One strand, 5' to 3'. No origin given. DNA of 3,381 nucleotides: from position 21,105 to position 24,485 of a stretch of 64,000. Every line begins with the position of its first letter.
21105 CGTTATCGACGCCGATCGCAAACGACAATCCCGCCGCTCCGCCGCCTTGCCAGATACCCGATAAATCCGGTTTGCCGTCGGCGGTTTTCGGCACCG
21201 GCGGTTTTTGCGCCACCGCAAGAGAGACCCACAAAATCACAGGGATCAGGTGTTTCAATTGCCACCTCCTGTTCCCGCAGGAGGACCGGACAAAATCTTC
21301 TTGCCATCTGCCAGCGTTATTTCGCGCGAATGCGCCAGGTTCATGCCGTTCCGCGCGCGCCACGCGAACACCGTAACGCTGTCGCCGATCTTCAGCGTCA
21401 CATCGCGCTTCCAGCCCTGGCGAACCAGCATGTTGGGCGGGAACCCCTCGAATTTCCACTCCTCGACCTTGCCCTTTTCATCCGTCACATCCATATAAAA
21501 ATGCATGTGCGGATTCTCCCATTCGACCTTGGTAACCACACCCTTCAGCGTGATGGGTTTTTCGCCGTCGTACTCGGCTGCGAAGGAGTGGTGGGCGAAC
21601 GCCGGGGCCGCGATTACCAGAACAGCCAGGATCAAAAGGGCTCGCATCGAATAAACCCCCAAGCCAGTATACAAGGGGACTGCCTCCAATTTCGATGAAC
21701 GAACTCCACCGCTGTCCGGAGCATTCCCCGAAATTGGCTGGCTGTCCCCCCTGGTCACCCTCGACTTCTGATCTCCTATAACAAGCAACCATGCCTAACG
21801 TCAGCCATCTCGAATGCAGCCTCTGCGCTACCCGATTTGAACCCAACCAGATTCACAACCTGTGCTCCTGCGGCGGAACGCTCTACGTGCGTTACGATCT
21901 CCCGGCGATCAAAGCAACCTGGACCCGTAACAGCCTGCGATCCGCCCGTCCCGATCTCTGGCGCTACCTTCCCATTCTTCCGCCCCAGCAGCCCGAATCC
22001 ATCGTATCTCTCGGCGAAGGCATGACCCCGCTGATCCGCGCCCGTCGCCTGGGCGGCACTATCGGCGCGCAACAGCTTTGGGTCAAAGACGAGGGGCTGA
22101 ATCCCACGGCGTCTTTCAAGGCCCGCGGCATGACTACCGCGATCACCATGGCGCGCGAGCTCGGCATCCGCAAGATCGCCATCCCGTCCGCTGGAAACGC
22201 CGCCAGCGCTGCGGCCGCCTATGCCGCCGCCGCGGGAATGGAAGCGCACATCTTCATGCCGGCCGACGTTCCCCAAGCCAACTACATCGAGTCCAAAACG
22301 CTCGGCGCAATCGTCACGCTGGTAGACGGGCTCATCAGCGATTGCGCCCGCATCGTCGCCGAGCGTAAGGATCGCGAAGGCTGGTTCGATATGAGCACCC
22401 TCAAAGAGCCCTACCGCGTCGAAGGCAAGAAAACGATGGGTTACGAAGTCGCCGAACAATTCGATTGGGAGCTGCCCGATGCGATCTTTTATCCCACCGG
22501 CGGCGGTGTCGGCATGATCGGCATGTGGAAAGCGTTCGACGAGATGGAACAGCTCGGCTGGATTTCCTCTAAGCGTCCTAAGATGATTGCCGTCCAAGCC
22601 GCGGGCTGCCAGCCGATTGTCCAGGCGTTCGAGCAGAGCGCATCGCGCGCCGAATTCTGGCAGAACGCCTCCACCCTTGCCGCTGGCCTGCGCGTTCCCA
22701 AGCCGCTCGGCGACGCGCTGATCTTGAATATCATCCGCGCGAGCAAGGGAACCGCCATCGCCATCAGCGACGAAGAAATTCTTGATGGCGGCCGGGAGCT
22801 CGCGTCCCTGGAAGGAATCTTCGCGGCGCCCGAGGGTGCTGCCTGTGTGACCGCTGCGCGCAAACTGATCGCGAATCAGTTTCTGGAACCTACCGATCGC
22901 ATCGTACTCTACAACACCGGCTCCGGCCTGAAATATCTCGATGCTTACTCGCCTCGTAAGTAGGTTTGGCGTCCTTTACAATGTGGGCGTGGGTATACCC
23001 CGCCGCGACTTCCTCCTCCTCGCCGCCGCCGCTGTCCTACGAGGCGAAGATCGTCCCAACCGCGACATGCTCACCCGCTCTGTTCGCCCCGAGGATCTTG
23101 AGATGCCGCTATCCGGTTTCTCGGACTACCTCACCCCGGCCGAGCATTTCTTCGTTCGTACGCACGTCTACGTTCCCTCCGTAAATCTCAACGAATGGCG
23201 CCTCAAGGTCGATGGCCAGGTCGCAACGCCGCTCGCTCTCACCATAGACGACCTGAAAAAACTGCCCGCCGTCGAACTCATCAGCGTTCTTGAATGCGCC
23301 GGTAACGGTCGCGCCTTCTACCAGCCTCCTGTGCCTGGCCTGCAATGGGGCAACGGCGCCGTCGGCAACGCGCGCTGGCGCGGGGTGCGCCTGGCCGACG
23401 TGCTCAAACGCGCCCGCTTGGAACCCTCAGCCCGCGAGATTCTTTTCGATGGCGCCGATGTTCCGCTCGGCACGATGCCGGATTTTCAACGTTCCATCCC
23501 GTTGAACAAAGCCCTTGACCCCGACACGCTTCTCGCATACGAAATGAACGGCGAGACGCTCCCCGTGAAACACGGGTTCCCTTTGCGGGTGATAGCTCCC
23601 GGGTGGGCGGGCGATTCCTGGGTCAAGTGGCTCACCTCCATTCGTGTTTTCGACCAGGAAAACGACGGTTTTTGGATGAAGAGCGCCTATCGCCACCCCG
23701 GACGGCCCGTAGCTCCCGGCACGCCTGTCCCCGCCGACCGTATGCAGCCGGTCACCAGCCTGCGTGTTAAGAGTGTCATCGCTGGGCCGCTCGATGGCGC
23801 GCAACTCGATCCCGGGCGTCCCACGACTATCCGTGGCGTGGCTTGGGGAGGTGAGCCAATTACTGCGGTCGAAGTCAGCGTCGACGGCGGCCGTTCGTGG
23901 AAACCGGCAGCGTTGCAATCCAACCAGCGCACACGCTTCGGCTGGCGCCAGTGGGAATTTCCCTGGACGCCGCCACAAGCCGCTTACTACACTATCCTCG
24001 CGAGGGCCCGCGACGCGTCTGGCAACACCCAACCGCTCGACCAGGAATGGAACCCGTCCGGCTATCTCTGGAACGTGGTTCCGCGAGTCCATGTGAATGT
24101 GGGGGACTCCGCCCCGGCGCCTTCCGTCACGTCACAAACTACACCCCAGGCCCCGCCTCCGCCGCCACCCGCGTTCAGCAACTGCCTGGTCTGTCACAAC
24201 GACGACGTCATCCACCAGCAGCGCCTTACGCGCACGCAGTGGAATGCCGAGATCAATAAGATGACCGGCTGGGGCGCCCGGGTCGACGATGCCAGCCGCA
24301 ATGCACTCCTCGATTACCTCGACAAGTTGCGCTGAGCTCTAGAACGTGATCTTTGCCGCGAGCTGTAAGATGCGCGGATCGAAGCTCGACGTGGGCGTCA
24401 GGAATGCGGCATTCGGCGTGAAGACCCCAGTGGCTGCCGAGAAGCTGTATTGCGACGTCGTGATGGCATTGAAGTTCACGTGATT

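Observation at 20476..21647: Uncharacterised secreted two-gene cassette, copy 1: DUF6152-like protein with mature His-His N-terminus plus a 260-aa partner, co-transcribed with an aldehyde dehydrogenase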

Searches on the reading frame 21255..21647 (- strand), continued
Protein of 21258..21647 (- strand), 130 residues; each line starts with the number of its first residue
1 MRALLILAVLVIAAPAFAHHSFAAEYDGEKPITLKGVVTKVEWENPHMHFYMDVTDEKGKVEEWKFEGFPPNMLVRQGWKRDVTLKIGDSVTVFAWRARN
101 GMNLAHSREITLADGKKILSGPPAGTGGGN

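Call 48: search_dna_similar(query=window:21258-21647:-, collection=plasmids, mode=protein, max_evalue=0.001, max_rows=30)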
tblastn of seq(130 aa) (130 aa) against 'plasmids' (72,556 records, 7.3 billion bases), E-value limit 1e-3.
Records with a match: 6; places in all: 9; records where one place covers at least 80% of the query: 1.
Best place of each record, by identity: <60% 6.
By first word of the organism name: Novosphingobium 4; Sphingobium 1; Croceibacterium 1.
By predicted mobility (MOB-suite, as given by PLSDB): non-mobilizable 6.
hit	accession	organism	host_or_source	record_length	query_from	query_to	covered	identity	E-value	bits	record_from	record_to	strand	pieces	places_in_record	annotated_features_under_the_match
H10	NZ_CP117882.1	Novosphingobium sp. KACC 22771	Single cell,soil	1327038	26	129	80%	33.6%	5e-5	48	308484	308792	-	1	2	none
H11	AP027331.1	Sphingobium sp. TomTYG65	-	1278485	26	121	74%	35.1%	2e-6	52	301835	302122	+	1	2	hypothetical protein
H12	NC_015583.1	Novosphingobium sp. PP1Y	-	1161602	26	115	69%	36.7%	6e-11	65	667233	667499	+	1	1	none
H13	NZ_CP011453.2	Croceibacterium atlanticum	cell culture,North Atlantic Rise ...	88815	26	118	72%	35.5%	8e-9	59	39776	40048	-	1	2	DUF6152 family protein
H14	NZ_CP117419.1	Novosphingobium humi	Single cell,Soil from military shooting ...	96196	26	101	58%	36.4%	4e-6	52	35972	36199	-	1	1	DUF6152 family protein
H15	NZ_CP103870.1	Novosphingobium humi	pure culture,soil biofilm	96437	26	101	58%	36.4%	4e-6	52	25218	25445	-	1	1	DUF6152 family protein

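Call 52: get_annotated_region(hit=H12, flank=10000)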
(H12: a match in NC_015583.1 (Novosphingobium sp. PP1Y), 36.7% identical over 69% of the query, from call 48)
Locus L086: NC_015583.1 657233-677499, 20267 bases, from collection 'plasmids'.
description: Novosphingobium sp. PP1Y plasmid Mpl, complete sequence
organism: Novosphingobium sp. PP1Y (NCBI taxid 702113)
taxonomy: Bacteria; Pseudomonadota; Alphaproteobacteria; Sphingomonadales; Sphingomonadaceae; Novosphingobium; Novosphingobium sp. PP1Y
host: -; source: -; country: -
typing (MOB-suite, as given by PLSDB): non-mobilizable
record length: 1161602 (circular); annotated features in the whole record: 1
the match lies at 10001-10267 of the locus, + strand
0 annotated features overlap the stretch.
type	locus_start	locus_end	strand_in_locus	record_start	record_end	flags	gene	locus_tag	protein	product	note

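Call 66: search_protein_families(library=pfam, proteins=[L086:5928-7280:-], max_evalue=0.01)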
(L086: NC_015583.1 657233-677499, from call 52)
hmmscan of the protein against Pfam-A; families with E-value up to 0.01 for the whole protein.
L086:5928-7280:- (450 aa): 3 families
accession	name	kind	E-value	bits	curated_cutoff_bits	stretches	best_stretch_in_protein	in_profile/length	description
PF01546.33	Peptidase_M20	-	2.2e-19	70.6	24.6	1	106-439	3-205/206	Peptidase family M20/M25/M40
PF04389.22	Peptidase_M28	-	1.7e-07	31.6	21.3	1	88-155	1-68/193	Peptidase family M28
PF07687.19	M20_dimer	-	0.00014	22.2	21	1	246-334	5-93/107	Peptidase dimerisation domain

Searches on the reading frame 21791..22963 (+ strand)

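Call 37: search_protein_families(library=pfam, proteins=[window:21791-22963:+], max_evalue=0.001)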
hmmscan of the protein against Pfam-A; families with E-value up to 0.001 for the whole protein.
window:21791-22963:+ (390 aa): 1 family
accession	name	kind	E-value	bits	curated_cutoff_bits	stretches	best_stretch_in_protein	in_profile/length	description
PF00291.31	PALP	-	1.5e-72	244.9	35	1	72-377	1-295/295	Pyridoxal-phosphate dependent enzyme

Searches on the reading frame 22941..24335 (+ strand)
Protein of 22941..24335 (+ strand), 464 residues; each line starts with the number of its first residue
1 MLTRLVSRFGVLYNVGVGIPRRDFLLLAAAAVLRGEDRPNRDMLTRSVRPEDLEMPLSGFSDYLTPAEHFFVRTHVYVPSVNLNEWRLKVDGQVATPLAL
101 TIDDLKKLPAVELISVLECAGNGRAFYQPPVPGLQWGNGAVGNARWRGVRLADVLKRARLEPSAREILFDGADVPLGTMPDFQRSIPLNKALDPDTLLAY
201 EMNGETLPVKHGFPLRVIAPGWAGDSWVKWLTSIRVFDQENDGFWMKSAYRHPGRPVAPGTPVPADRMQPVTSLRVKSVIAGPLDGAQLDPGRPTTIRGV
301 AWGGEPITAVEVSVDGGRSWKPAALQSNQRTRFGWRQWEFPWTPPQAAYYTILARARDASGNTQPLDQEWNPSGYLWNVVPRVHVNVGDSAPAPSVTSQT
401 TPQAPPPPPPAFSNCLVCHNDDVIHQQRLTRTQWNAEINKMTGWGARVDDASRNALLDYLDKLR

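Call 37: search_protein_families(library=pfam, proteins=[window:22941-24335:+], max_evalue=0.001)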
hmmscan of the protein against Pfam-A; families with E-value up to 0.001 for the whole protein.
window:22941-24335:+ (464 aa): 2 families
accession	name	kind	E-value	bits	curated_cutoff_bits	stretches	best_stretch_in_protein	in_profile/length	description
PF00174.25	Oxidored_molyb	-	3.3e-61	206.2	24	1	75-245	1-169/169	Oxidoreductase molybdopterin binding domain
PF03404.22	Mo-co_dimer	-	3.4e-16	60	22.7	1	271-387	4-137/138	Mo-co oxidoreductase dimerisation domain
